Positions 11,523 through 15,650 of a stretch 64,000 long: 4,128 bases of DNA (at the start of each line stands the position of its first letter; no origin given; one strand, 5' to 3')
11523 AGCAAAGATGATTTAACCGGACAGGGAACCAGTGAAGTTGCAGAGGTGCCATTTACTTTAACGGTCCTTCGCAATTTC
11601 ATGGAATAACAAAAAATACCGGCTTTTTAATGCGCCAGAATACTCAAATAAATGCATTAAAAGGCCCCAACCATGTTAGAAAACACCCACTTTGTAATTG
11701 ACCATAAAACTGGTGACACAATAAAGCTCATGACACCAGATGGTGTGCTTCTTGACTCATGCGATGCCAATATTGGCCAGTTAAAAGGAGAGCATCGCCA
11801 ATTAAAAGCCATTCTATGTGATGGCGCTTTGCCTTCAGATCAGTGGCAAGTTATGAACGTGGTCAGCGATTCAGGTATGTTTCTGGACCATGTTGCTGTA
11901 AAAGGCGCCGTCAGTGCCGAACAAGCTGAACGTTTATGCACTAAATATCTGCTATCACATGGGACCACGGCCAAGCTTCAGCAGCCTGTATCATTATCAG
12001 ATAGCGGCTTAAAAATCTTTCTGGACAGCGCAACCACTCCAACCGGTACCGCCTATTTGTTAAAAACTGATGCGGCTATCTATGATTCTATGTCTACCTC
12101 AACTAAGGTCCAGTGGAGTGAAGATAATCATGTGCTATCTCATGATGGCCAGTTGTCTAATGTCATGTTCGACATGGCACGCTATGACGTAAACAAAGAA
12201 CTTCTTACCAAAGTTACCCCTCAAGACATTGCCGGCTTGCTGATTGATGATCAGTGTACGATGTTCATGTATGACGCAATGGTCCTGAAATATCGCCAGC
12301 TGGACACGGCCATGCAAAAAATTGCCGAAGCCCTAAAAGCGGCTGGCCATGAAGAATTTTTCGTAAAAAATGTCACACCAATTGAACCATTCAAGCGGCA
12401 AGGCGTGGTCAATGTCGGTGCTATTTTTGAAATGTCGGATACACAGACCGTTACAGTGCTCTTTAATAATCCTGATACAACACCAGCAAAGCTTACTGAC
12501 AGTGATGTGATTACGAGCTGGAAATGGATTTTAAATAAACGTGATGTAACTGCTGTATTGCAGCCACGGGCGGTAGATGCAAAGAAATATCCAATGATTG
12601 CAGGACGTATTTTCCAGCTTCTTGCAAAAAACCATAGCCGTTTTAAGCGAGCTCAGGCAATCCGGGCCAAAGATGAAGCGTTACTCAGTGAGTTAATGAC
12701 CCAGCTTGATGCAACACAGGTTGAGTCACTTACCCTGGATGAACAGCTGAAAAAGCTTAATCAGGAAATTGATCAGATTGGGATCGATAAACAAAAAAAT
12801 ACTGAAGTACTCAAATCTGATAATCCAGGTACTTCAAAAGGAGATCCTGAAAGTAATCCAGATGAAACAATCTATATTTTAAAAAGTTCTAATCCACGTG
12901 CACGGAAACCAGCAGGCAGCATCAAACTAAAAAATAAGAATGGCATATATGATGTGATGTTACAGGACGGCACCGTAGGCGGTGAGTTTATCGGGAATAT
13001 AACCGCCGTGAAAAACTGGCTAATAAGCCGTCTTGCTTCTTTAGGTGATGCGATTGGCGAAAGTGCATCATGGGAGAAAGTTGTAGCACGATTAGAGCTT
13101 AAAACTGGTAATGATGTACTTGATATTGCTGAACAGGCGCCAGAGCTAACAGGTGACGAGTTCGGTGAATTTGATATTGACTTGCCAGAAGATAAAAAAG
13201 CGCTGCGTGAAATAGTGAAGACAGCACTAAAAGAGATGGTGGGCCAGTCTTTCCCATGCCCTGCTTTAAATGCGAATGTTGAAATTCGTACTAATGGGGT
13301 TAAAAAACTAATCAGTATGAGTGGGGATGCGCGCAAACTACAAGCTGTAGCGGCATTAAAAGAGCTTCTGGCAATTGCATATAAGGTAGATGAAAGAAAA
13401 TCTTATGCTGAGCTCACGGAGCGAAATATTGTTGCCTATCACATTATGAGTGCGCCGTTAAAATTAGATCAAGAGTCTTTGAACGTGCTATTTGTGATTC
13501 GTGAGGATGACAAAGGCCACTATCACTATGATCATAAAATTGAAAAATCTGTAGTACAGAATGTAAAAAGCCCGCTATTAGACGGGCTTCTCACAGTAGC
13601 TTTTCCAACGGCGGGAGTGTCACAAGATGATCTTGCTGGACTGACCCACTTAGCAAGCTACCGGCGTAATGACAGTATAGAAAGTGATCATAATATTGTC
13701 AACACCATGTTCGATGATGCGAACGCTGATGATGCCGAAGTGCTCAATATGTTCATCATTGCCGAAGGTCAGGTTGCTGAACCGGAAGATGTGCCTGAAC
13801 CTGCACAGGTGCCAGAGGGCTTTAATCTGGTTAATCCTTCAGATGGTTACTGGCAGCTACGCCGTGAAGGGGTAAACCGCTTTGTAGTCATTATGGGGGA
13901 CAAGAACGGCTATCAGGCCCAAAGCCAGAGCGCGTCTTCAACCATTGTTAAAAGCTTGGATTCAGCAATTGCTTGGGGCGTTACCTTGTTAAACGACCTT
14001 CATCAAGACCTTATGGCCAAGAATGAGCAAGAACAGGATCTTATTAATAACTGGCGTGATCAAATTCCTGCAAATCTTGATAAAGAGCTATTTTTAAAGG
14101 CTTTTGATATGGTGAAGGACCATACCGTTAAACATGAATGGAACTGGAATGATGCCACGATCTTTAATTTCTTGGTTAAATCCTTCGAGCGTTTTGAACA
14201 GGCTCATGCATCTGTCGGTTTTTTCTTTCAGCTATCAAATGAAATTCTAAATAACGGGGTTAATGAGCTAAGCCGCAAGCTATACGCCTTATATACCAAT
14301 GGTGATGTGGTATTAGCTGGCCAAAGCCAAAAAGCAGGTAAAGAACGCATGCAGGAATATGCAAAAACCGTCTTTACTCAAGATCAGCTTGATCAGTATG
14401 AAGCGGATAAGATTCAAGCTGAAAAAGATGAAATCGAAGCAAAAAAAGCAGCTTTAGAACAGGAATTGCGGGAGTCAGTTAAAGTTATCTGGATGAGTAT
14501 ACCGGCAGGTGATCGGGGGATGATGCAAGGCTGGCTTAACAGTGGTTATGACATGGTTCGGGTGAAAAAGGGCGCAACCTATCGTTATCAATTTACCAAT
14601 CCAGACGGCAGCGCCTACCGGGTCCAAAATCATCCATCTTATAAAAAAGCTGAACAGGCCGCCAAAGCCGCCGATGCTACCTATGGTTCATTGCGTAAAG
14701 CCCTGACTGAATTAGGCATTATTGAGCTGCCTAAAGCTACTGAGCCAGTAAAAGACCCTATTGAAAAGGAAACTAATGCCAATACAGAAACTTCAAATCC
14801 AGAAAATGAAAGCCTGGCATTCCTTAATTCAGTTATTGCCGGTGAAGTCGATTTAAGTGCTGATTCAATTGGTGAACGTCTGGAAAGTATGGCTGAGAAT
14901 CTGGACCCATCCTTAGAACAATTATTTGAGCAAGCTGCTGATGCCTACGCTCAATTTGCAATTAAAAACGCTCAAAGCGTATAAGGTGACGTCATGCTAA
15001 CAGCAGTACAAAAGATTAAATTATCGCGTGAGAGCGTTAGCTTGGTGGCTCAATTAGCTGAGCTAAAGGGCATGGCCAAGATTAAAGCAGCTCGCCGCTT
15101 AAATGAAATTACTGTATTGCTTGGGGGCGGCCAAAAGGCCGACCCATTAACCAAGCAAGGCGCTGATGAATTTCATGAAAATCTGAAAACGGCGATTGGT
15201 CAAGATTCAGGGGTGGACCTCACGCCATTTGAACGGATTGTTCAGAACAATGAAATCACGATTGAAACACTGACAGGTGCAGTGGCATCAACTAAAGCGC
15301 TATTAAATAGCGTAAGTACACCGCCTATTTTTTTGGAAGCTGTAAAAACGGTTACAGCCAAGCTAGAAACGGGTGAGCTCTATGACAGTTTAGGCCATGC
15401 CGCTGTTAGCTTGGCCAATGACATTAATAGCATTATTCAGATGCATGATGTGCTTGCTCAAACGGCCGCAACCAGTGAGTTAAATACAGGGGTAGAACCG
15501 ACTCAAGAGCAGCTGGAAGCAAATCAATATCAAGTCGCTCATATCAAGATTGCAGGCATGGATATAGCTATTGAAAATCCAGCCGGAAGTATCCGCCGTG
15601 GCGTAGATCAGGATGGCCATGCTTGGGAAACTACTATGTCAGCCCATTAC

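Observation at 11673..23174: Late-expressed block of giant proteins next to the portal: a Dar-like / polyvalent-protein counter-defence cargo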

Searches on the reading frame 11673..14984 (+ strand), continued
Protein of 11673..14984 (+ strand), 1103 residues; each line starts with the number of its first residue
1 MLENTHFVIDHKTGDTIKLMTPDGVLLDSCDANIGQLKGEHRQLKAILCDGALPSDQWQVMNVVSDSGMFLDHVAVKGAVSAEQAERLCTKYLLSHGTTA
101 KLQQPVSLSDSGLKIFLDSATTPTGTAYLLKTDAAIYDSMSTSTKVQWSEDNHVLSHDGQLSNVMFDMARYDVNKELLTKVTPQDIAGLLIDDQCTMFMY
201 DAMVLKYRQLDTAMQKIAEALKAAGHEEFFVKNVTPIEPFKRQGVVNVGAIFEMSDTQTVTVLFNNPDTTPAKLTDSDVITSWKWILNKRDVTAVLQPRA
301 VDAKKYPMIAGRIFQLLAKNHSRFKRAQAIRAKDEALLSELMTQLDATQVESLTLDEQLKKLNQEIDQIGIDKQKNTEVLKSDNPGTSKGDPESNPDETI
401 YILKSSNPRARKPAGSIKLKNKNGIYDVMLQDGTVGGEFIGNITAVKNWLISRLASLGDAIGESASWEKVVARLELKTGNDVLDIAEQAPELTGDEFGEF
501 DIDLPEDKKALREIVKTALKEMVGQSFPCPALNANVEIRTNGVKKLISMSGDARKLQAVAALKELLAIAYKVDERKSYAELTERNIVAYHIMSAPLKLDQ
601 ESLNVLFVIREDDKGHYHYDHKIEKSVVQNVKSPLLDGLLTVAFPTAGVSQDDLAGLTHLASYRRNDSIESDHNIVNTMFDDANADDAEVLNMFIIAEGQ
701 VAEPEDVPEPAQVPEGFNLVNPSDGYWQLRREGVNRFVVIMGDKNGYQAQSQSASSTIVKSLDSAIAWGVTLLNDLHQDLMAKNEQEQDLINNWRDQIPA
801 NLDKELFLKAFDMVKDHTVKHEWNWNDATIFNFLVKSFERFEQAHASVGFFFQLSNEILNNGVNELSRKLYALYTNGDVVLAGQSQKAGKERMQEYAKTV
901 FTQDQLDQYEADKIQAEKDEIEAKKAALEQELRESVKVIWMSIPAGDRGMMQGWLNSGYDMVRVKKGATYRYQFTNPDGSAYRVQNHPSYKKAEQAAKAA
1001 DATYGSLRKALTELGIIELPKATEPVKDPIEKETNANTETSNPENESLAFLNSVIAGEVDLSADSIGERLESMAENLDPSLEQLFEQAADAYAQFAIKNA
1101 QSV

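Call 92: predict_structure(alignment_id=A5)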
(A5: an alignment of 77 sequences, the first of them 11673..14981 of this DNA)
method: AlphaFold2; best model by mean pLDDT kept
length: 1103 residues; sequences in the alignment: 77
mean_pLDDT: 72.5   pTM: 0.32
mean pLDDT of the five models: 72.5, 70.8, 70.2, 69.0, 67.1
residues with pLDDT >= 90: 226; 70-90: 498; 50-70: 155; < 50: 224
segments of 3 or more residues with pLDDT < 50: 1-3, 194-198, 294-299, 378-413, 418-441, 458-486, 631-683, 698-710, 844-862, 877-886, 1023-1042
pLDDT, mean of each block of 10 residues (from residue 1): 68 89 85 92 94 89 92 94 92 80 91 91 91 91 85 86 83 72 53 50 82 88 76 90 87 90 81 80 84 53 70 80 81 83 83 84 81 58 34 37 44 46 42 33 57 57 38 31 49 75 79 87 95 94 74 85 95 87 88 91 91 94 75 39 32 38 30 37 60 69 35 77 71 80 84 79 87 80 68 72 71 75 68 57 45 44 53 55 44 57 72 77 75 88 93 90 85 88 82 91 89 86 39 28 70 88 87 86 90 85 67
secondary structure, 60 per line:
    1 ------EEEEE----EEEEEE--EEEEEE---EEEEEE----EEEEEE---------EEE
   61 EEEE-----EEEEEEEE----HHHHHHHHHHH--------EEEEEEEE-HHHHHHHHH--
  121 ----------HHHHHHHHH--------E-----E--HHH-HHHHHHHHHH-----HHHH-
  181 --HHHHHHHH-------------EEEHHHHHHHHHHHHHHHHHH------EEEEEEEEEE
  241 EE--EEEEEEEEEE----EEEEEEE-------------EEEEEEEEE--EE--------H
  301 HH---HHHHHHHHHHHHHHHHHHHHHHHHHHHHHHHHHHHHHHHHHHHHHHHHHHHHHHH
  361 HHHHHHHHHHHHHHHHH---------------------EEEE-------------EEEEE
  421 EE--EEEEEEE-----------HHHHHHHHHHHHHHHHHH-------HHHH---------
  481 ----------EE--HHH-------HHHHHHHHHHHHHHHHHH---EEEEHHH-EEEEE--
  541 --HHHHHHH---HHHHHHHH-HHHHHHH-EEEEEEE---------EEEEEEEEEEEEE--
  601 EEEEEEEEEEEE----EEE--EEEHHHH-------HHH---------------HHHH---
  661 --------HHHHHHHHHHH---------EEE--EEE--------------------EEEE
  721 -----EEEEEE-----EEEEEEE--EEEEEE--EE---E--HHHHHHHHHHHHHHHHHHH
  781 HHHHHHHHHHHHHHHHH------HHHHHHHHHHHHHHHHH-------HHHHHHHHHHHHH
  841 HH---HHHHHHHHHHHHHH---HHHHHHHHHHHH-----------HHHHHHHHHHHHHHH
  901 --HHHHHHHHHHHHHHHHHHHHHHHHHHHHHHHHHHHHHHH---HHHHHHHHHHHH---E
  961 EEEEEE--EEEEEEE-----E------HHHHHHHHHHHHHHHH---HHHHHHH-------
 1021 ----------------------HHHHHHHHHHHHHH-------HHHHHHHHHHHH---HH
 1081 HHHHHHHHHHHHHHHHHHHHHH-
elements in order (helices of 4 or more, strands of 3 or more residues): E7-11 E16-21 E24-29 E33-38 E43-48 E58-64 E70-77 H82-92 E101-108 H110-118 H131-139 H161-170 H176-179 H183-190 E204-206 H207-224 E231-242 E245-254 E259-265 E279-287 H306-377 E399-402 E416-422 E425-431 H443-460 H468-471 H505-522 E526-529 E534-538 H543-549 H553-560 H562-568 E570-576 E586-598 E601-612 E617-619 E622-624 H625-628 H654-657 H669-679 E689-691 E694-696 E717-720 E726-731 E737-743 E746-751 H762-797 H804-820 H828-842 H846-859 H863-874 H886-900 H903-941 H945-956 E960-966 E969-975 H988-1003 H1007-1013 H1043-1056 H1064-1075 H1079-1102

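Call 94: fold_search(model_id=the predicted structure, library=pdb)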
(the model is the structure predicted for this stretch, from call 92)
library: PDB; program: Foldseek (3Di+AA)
matches with E <= 10: 534; with E <= 0.001: 2
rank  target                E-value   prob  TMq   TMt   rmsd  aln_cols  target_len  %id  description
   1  9vz0_I                2.1e-06  1.00  0.12  0.49   8.7       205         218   21  Cryo-EM structure of the head of contracted P1 (released 2025-10-22)
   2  9ukm_I                2.0e-05  1.00  0.10  0.35  20.2       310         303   18  Cryo-EM structure of bacteriophage P1 head (released 2025-10-22)
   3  5uwb_A                1.4e-01  0.38  0.05  0.23  17.3       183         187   12  Re-refined 4FCZ: lipid-bound crystal structure of toluene-tolerance protein from Pseudomonas putida (released 2017-04-19)
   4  9bk6_A                1.6e-01  0.66  0.05  0.40  15.0       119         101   16  Structure of B10_CYTX binder-complex (released 2024-10-09)
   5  6pny                  3.5e-01  0.33  0.06  0.29  10.0       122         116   10  X-ray Structure of Flpp3 (released 2020-02-26)
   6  1l7a_A                3.7e-01  0.15  0.03  0.09  14.1        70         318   14  structural Genomics, crystal structure of Cephalosporin C deacetylase (released 2003-01-21)
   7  1odt_C                4.5e-01  0.14  0.03  0.09  14.1        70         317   14  cephalosporin C deacetylase mutated, in complex with acetate (released 2003-07-10)
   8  5tph_B                4.7e-01  0.38  0.05  0.31  15.9       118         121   17  Crystal structure of a de novo designed protein homodimer with curved beta-sheet (released 2017-01-25)
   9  4fcz_A                5.0e-01  0.35  0.05  0.23  10.4       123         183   10  Crystal Structure of Toluene-tolerance protein from Pseudomonas putida (strain KT2440), Northeast Structural Genomics  (released 2013-02-13)
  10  5u35_B                5.5e-01  0.15  0.04  0.25  15.9       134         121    9  Crystal structure of a de novo designed protein with curved beta-sheet (released 2017-01-25)
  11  4ec6_A                5.8e-01  0.60  0.05  0.38   8.0       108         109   10  Ntf2-like, potential transfer protein TraM from Gram-positive conjugative plasmid pIP501 (released 2012-12-05)
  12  1yli_A                5.8e-01  0.08  0.05  0.19  12.5       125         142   11  Crystal structure of HI0827, a hexameric broad specificity acyl-coenzyme A thioesterase (released 2005-02-01)
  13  5trv                  6.1e-01  0.33  0.04  0.27   9.9       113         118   12  Crystal structure of a de novo designed protein with curved beta-sheet (released 2017-01-25)
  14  2k5d_MODEL_1_A        6.1e-01  0.21  0.05  0.27   9.1        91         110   12  SOLUTION NMR STRUCTURE OF SAG0934 from Streptococcus agalactiae. NORTHEAST STRUCTURAL GENOMICS TARGET SaR32[1- (released 2008-08-26)
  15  1u9t                  6.4e-01  0.04  0.05  0.12  23.8       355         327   11  Crystal Structure Analysis of ChuS, an E. coli Heme Oxygenase (released 2005-10-25)
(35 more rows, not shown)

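Call 96: fold_search(model_id=the predicted structure, library=viral)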
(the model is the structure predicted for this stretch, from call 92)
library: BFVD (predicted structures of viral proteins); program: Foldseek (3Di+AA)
matches with E <= 10: 695; with E <= 0.001: 12
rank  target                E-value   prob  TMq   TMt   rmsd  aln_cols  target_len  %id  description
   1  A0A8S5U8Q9            5.6e-14  1.00  0.13  0.17  32.9      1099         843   14  Internal head protein [Myoviridae sp. ctZhz2]
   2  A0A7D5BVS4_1          2.3e-07  1.00  0.11  0.12  30.9       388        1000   16  (no name in the UniProt tables at hand)
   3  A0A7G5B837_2          2.9e-05  1.00  0.10  0.10  28.9       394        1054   15  Uncharacterized protein [Ralstonia phage Alix]
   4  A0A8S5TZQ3            3.3e-05  1.00  0.10  0.42  27.5       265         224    9  Large polyvalent protein-associated domain 3 [Myoviridae sp. cttph48]
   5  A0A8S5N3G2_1          3.5e-05  0.97  0.09  0.10  33.1       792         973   11  Large polyvalent protein-associated domain 3 [Podoviridae sp. ctzMH52]
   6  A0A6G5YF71            1.2e-04  1.00  0.09  0.11  23.0       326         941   12  (no name in the UniProt tables at hand)
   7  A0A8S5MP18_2          2.5e-04  1.00  0.11  0.11  24.1       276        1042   13  PolyVal ADP-ribosyltransferase [Siphoviridae sp. ctLR131]
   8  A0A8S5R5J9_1          2.9e-04  1.00  0.10  0.09  25.8       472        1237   11  Uncharacterized protein [Myoviridae sp. ctxbQ4]
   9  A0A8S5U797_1          3.5e-04  1.00  0.10  0.10  23.4       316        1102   11  Large polyvalent protein-associated domain 3 (Fragment) [Podoviridae sp. ctngc57]
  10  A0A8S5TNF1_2          3.7e-04  0.84  0.10  0.10  44.2      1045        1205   11  Large polyvalent protein-associated domain-containing protein [Podoviridae sp. ct90d35]
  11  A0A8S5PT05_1          4.1e-04  0.98  0.11  0.13  30.1       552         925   12  Uncharacterized protein [Myoviridae sp. ctzS633]
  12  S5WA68                5.0e-04  1.00  0.09  0.14  26.0       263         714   13  (no name in the UniProt tables at hand)
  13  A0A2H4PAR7            1.5e-03  1.00  0.08  0.06  19.7       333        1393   10  (no name in the UniProt tables at hand)
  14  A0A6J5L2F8            2.0e-03  0.97  0.10  0.23  20.4       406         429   11  Inorganic pyrophosphatase domain-containing protein [uncultured Caudovirales phage]
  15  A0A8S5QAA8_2          2.5e-03  1.00  0.09  0.07  24.5       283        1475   14  Type I restriction enzyme [Podoviridae sp. ctsfx1]
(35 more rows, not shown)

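Call 98: search_protein_families(library=padloc, proteins=[window:11673-14981:+], max_evalue=0.001)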
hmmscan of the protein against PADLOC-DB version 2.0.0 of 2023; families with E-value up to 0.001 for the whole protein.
window:11673-14981:+ (1103 aa): 0 families

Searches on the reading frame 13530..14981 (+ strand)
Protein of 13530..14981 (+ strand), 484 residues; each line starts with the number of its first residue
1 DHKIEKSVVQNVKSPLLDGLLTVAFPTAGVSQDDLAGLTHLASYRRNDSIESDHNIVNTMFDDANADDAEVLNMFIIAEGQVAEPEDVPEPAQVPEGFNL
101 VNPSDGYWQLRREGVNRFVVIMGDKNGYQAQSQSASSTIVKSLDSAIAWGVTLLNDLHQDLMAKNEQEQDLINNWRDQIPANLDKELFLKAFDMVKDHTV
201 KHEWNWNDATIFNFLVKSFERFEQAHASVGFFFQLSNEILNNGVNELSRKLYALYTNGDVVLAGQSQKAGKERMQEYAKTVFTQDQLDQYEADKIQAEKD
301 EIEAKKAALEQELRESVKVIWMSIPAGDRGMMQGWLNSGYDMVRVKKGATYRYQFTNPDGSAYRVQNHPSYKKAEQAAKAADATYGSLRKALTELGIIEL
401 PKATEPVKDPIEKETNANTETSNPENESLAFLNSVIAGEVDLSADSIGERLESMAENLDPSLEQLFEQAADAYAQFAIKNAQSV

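Call 33: search_protein_families(library=pfam, proteins=[window:13530-14981:+], max_evalue=10)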
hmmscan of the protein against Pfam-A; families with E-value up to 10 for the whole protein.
window:13530-14981:+ (484 aa): 0 families

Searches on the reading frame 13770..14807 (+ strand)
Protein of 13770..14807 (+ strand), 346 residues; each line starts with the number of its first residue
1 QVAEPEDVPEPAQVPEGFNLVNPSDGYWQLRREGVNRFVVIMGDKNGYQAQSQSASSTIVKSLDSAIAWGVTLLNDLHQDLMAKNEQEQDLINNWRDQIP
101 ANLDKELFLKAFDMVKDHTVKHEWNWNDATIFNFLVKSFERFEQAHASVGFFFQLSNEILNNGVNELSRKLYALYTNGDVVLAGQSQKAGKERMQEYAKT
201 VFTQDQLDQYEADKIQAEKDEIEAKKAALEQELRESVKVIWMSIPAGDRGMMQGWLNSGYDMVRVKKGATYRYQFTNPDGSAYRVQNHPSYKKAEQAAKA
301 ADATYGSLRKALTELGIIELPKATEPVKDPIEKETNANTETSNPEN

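Call 68: search_solved_structures(query=A4, max_evalue=10, show_alignments=0)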
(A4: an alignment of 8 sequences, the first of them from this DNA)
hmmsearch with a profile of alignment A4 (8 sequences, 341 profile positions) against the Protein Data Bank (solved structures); distinct sequences matched with E-value up to 10: 2.
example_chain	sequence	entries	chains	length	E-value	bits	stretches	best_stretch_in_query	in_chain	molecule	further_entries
8brt_A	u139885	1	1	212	0.0025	20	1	200-331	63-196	Penicillin G acylase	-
8brq_A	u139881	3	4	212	0.006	18.7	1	200-331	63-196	Penicillin G acylase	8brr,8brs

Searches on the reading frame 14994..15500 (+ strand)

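Call 33: search_protein_families(library=pfam, proteins=[window:14994-15500:+], max_evalue=10)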
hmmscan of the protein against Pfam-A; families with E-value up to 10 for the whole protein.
window:14994-15500:+ (169 aa): 1 family
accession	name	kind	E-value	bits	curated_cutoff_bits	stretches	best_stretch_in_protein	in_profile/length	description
PF11378.13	DUF3181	-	0.035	14.9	23.2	1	17-56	36-75/90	Protein of unknown function (DUF3181)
